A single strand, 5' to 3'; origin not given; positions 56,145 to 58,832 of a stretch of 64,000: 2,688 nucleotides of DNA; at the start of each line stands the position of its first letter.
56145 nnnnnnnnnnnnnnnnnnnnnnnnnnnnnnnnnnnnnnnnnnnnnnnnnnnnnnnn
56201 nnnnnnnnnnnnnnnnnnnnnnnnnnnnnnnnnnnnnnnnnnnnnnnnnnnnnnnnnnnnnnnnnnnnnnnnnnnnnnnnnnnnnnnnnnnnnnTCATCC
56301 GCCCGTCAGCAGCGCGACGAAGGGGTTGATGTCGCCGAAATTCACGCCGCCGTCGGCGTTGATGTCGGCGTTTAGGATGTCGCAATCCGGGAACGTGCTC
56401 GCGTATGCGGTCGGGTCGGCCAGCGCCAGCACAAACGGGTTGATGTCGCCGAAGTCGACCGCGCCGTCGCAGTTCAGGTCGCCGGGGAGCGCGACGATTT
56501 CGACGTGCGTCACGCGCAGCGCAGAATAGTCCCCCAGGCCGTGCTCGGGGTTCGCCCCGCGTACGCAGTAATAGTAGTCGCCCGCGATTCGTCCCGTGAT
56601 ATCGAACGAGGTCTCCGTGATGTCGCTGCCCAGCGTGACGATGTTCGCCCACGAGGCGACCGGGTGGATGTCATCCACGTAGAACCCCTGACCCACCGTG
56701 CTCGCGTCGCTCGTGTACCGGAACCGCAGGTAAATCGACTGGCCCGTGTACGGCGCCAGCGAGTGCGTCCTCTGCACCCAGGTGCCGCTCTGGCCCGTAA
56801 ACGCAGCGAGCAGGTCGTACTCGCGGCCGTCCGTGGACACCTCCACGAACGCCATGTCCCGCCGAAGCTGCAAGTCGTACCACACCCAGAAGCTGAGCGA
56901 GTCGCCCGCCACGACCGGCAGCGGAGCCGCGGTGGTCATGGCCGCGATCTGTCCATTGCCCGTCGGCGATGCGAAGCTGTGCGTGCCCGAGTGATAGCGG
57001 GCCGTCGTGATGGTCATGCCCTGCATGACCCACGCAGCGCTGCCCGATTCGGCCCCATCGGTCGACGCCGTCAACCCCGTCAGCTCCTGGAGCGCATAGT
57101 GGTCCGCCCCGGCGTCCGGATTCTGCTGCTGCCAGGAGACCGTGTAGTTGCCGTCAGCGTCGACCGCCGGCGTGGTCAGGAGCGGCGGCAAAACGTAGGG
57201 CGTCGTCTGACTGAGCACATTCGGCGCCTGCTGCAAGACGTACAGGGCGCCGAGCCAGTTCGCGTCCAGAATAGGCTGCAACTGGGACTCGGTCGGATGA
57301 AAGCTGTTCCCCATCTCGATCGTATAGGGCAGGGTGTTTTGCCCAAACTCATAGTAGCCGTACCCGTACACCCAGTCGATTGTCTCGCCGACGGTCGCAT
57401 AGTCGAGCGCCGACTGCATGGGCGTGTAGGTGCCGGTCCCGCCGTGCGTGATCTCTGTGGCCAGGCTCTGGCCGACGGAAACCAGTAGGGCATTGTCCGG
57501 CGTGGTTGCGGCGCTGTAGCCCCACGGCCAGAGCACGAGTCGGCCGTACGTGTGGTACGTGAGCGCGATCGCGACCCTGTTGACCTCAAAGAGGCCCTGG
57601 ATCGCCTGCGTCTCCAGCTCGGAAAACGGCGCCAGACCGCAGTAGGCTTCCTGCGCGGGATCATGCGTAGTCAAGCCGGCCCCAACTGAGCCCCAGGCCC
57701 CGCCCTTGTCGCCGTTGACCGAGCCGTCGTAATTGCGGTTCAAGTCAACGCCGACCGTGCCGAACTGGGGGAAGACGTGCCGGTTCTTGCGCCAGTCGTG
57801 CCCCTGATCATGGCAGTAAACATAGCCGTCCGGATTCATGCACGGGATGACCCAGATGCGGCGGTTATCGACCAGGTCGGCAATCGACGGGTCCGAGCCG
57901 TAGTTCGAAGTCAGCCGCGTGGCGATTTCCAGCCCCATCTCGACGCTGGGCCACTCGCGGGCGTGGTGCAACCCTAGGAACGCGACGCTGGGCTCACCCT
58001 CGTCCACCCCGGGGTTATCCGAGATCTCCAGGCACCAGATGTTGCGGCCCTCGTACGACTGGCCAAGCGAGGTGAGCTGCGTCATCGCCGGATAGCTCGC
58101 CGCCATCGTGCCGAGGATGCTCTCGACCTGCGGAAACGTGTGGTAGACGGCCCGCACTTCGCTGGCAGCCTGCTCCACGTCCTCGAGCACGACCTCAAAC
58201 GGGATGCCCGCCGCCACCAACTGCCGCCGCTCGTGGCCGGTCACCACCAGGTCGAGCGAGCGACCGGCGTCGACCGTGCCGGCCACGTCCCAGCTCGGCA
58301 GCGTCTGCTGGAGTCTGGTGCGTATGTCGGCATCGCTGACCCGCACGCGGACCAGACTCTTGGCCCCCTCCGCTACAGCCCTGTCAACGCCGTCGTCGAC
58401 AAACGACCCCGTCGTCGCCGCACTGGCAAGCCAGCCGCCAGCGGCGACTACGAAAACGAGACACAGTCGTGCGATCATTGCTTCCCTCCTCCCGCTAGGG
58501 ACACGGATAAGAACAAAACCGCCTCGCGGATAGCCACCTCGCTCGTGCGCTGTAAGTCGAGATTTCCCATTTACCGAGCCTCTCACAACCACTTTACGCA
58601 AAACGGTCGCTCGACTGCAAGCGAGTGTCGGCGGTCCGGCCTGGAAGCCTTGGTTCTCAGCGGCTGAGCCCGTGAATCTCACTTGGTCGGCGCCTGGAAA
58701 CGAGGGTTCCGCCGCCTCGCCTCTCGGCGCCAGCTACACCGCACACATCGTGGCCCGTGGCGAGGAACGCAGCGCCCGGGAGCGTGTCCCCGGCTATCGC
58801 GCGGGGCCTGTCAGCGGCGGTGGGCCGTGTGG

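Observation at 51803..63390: Two ECF-sigma/Ser-Thr-kinase modules with different extracytoplasmic sensor propellers, facing each other across a peptidase and an IS remnant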

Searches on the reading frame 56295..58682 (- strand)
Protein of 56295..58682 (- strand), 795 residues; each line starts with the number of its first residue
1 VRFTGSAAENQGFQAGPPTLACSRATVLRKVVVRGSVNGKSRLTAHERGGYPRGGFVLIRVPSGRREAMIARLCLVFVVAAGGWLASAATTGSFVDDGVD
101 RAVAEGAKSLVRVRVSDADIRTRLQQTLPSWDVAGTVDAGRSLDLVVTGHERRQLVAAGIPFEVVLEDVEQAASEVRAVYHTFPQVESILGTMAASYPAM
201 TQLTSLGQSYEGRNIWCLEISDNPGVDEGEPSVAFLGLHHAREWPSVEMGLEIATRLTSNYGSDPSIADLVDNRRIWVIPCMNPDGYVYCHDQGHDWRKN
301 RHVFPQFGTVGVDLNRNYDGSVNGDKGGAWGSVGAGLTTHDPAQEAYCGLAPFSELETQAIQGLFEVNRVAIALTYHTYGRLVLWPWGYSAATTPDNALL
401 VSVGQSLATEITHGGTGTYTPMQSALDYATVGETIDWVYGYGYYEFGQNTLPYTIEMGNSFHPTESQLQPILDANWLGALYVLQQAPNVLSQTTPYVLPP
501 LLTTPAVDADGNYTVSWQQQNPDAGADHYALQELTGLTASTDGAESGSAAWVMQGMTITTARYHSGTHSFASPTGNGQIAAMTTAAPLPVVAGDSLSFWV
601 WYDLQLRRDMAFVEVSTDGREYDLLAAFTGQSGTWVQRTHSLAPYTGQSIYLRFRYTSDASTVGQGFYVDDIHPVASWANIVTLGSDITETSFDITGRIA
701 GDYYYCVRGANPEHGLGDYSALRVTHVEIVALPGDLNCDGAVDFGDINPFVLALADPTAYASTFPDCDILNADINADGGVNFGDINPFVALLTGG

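Call 8: search_protein_families(library=pfam, proteins=[window:56295-58682:-], max_evalue=0.01)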
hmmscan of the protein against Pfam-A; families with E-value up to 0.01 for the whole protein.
window:56295-58682:- (795 aa): 2 families
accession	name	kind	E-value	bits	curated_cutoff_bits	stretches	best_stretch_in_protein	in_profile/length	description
PF00246.29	Peptidase_M14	-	3e-63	214.5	21.6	1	187-477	2-285/286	Zinc carboxypeptidase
PF20773.4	InhA-like_MAM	-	1.9e-13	50.8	26.9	1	554-673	25-161/191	Immune inhibitor A-like, MAM domain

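Call 9: search_protein_families(library=ncbifam, proteins=[window:56295-58682:-], max_evalue=0.01)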
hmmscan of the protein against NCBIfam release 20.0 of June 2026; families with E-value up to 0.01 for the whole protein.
window:56295-58682:- (795 aa): 2 families
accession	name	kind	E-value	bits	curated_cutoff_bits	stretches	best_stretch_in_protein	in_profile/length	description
NF038128.1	choice_anch_J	domain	2.4e-08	34.3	30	1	548-672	26-160/162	choice-of-anchor J domain-containing protein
NF038111.1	rhom_dep_M36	equivalog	0.0035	14.8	1700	0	645-673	1134-1162/1315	rhombosortase-dependent M36 family metallopeptidase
